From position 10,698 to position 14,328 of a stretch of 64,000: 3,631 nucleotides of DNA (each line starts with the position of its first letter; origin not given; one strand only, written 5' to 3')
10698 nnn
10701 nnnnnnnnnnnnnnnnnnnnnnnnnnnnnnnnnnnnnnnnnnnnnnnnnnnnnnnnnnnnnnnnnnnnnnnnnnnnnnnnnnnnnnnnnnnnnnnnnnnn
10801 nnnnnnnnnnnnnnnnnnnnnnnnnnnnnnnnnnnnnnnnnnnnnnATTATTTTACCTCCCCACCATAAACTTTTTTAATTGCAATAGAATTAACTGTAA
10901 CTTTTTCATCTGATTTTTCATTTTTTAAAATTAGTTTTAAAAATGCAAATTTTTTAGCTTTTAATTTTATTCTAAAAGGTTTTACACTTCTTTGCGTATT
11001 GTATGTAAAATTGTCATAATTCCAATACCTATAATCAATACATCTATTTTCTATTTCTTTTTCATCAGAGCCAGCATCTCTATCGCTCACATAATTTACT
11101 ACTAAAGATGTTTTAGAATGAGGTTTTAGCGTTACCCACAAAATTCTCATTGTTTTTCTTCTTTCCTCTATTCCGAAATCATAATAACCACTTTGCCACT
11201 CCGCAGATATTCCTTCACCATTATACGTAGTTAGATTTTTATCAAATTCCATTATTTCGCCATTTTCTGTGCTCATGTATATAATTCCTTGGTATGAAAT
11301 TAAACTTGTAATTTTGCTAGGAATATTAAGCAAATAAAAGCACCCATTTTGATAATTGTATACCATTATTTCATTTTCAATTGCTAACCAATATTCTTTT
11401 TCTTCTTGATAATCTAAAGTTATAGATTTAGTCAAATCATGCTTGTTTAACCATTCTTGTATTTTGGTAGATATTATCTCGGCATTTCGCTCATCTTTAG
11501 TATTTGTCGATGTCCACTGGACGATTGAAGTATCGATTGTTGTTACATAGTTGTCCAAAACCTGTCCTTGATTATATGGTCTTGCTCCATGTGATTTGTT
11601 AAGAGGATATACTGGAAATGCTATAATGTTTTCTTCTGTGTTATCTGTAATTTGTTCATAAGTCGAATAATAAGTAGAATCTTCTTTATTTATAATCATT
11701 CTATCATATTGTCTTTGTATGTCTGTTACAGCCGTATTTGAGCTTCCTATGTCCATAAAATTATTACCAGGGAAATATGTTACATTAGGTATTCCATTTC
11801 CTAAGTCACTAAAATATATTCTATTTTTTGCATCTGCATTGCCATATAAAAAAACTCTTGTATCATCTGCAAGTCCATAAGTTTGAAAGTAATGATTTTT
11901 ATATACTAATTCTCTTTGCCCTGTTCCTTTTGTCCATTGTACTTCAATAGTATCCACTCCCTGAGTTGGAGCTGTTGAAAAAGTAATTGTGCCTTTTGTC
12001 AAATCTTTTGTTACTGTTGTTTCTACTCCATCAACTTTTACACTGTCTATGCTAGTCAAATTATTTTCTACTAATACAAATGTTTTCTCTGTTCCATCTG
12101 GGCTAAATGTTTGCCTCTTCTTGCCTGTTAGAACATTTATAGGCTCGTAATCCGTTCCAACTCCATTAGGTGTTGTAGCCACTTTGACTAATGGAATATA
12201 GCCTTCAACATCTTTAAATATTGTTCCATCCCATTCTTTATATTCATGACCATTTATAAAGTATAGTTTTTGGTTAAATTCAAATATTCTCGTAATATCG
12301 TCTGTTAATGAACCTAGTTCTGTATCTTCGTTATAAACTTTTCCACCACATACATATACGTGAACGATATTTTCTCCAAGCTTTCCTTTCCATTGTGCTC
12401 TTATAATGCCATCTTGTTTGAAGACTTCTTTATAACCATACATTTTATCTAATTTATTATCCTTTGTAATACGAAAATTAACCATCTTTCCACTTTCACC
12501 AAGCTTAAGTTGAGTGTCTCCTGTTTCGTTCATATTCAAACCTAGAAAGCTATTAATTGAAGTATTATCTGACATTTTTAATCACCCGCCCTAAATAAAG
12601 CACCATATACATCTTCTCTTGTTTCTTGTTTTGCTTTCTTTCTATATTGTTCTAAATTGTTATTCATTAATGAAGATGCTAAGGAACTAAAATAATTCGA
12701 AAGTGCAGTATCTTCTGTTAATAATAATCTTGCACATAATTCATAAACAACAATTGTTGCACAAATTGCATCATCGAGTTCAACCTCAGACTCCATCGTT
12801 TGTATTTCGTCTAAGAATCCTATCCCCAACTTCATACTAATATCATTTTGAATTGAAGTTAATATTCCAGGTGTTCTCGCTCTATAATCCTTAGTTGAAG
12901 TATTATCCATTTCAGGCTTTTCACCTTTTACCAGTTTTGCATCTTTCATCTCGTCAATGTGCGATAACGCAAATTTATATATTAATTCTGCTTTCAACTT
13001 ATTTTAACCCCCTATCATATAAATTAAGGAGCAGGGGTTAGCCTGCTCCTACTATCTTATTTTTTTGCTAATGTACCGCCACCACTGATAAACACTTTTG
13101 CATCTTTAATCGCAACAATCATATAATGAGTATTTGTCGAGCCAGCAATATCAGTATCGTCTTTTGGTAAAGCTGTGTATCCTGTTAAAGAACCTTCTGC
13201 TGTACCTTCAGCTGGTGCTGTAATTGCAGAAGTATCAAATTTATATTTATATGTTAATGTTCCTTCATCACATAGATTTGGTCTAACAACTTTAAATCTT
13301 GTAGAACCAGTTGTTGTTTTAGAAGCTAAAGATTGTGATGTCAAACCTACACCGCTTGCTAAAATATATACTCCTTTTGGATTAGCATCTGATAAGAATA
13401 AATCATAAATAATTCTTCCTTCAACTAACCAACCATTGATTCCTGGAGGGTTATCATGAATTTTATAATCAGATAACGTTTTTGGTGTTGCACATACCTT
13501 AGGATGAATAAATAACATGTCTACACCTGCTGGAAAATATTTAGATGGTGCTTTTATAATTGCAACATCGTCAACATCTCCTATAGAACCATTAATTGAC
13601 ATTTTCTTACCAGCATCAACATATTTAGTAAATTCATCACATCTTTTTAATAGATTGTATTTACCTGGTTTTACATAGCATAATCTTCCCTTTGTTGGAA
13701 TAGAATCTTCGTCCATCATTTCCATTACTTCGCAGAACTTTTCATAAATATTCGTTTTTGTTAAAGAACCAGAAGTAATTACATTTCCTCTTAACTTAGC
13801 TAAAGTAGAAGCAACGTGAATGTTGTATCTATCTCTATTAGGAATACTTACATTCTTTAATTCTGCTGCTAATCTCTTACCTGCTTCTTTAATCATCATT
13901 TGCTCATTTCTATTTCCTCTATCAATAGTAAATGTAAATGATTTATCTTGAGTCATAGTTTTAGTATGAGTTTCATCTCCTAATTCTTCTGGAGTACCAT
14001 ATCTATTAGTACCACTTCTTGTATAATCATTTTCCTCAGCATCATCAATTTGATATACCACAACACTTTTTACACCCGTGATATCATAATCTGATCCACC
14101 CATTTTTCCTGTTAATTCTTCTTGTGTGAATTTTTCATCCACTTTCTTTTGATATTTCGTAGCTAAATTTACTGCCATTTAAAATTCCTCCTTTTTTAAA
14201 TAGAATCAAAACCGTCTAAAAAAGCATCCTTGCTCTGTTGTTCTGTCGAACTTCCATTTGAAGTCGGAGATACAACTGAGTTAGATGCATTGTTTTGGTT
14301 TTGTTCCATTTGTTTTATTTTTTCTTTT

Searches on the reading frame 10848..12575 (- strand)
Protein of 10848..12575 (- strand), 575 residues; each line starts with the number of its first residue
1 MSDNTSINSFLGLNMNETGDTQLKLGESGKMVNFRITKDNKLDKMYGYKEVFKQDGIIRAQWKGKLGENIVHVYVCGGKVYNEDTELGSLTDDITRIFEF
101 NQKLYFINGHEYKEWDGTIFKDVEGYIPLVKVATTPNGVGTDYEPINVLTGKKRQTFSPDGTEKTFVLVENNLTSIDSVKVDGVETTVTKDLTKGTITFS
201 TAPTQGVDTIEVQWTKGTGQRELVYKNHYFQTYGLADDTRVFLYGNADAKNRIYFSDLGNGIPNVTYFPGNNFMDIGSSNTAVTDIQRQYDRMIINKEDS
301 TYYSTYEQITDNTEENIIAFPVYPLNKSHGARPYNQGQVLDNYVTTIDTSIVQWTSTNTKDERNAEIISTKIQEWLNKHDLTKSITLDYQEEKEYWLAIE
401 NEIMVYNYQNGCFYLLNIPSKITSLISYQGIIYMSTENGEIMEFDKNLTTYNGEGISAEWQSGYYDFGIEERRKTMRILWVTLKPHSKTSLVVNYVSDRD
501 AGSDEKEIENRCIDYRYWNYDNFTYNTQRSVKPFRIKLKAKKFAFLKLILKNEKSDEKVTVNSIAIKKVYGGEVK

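Call 7: search_protein_families(library=pfam, proteins=[window:10848-12575:-], max_evalue=0.01)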
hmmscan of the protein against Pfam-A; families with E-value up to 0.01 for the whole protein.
window:10848-12575:- (575 aa): 0 families

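Call 8: search_protein_families(library=phrogs, proteins=[window:10848-12575:-], max_evalue=0.001)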
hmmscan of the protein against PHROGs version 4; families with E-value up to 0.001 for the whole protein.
window:10848-12575:- (575 aa): 0 families

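Call 11: search_protein_families(library=ncbifam, proteins=[window:10848-12575:-], max_evalue=0.1)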
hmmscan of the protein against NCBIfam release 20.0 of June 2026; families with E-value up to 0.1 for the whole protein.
window:10848-12575:- (575 aa): 0 families

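Call 103: search_dna_similar(query=window:10848-12575:-, collection=phages, mode=protein, max_rows=12, max_evalue=0.001)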
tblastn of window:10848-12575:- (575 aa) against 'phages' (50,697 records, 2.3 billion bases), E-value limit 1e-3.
Records with a match: 16; places in all: 16; records where one place covers at least 80% of the query: 15.
Best place of each record, by identity: <60% 16.
By first word of the organism name: Bacillus 13; Bacteriophage 3.
By host as written in the record: Bacillus megaterium 6; Bacillus megaterium Km 5; - 3; Bacillus megaterium strain Km Sp- 2.
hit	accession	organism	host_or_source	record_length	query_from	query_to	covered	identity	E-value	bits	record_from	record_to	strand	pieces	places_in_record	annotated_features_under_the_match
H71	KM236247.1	Bacillus phage Pascal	Bacillus megaterium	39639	3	575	100%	30.6%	2e-63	232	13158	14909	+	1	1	hypothetical protein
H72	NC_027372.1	Bacillus phage Pascal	Bacillus megaterium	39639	3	575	100%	30.6%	2e-63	232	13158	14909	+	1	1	virion structural protein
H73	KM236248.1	Bacillus phage Pookie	Bacillus megaterium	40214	3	575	100%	30.4%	6e-60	221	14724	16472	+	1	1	hypothetical protein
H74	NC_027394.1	Bacillus phage Pookie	Bacillus megaterium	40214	3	575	100%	30.4%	6e-60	221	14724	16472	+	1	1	virion structural protein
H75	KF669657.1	Bacillus phage poppyseed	Bacillus megaterium Km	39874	3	575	100%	30.4%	8e-60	221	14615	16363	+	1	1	hypothetical protein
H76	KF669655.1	Bacillus phage Page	Bacillus megaterium Km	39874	3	575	100%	30.4%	8e-60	221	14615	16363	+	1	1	hypothetical protein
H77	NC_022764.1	Bacillus phage Page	Bacillus megaterium Km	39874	3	575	100%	30.4%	8e-60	221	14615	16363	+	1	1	virion structural protein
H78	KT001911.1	Bacillus phage Pavlov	Bacillus megaterium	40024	3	575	100%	30.4%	8e-60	221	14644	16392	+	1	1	hypothetical protein | terminator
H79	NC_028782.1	Bacillus phage Pavlov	Bacillus megaterium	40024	3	575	100%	30.4%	8e-60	221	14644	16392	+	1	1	virion structural protein | terminator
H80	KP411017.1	Bacillus phage Palmer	Bacillus megaterium strain Km Sp-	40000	3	575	100%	30.2%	4e-60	222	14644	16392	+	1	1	hypothetical protein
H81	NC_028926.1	Bacillus phage Palmer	Bacillus megaterium strain Km Sp-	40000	3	575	100%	30.2%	4e-60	222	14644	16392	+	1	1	virion structural protein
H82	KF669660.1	Bacillus phage Pony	Bacillus megaterium Km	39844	3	575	100%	30.2%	1e-59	220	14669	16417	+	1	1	hypothetical protein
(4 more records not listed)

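Call 105: get_annotated_region(hit=H77, flank=13000)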
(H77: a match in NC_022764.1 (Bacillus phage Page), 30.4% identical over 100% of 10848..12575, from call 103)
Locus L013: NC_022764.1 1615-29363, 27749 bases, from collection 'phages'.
description: Bacillus phage Page, complete genome.
organism: Bacillus phage Page (NCBI taxid 1406786)
taxonomy: Viruses; Duplodnaviria; Heunggongvirae; Uroviricota; Caudoviricetes; Pagevirus; Pagevirus page
host: Bacillus megaterium Km; source: -; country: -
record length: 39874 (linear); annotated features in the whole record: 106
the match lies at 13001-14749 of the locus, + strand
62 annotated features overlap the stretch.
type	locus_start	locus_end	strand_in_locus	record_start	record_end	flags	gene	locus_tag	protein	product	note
CDS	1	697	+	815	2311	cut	-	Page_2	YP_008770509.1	terminase large subunit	-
regulatory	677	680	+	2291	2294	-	-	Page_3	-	ribosome_binding_site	-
CDS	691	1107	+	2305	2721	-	-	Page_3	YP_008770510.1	hypothetical protein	-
regulatory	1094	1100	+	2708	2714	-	-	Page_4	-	ribosome_binding_site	-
CDS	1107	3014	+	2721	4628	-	-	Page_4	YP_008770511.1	portal protein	podovirus-type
regulatory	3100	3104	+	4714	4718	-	-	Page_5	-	ribosome_binding_site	-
CDS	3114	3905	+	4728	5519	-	-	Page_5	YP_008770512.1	hypothetical protein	-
regulatory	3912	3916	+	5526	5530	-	-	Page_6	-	ribosome_binding_site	-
CDS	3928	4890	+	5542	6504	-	-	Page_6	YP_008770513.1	major head protein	-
regulatory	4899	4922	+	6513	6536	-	-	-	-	terminator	-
regulatory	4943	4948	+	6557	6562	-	-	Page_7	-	ribosome_binding_site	-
CDS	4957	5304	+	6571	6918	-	-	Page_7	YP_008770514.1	hypothetical protein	-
regulatory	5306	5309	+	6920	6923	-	-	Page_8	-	ribosome_binding_site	-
CDS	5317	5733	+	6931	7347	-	-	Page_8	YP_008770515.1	hypothetical protein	-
regulatory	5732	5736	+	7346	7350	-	-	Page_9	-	ribosome_binding_site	-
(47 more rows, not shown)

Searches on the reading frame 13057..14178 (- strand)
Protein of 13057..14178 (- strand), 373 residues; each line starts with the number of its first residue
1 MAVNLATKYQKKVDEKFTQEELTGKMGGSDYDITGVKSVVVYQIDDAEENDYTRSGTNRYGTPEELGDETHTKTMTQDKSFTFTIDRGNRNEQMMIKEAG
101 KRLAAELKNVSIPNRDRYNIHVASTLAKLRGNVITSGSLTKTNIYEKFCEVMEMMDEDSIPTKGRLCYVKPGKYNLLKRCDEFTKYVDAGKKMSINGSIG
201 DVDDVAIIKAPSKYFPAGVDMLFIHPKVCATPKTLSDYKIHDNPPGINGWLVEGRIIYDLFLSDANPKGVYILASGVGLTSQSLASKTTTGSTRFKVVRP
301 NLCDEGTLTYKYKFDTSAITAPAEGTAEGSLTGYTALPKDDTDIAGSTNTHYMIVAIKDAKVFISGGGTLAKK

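Call 7: search_protein_families(library=pfam, proteins=[window:13057-14178:-], max_evalue=0.01)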
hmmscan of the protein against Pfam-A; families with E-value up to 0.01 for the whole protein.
window:13057-14178:- (373 aa): 0 families

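Call 8: search_protein_families(library=phrogs, proteins=[window:13057-14178:-], max_evalue=0.001)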
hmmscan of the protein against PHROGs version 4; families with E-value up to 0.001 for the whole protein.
window:13057-14178:- (373 aa): 2 families
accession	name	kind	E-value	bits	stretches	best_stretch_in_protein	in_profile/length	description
phrog_422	-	head and packaging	1.2e-54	186.8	1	1-274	3-292/297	major head protein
phrog_267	-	head and packaging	2e-08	34.8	1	8-231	44-283/410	major head protein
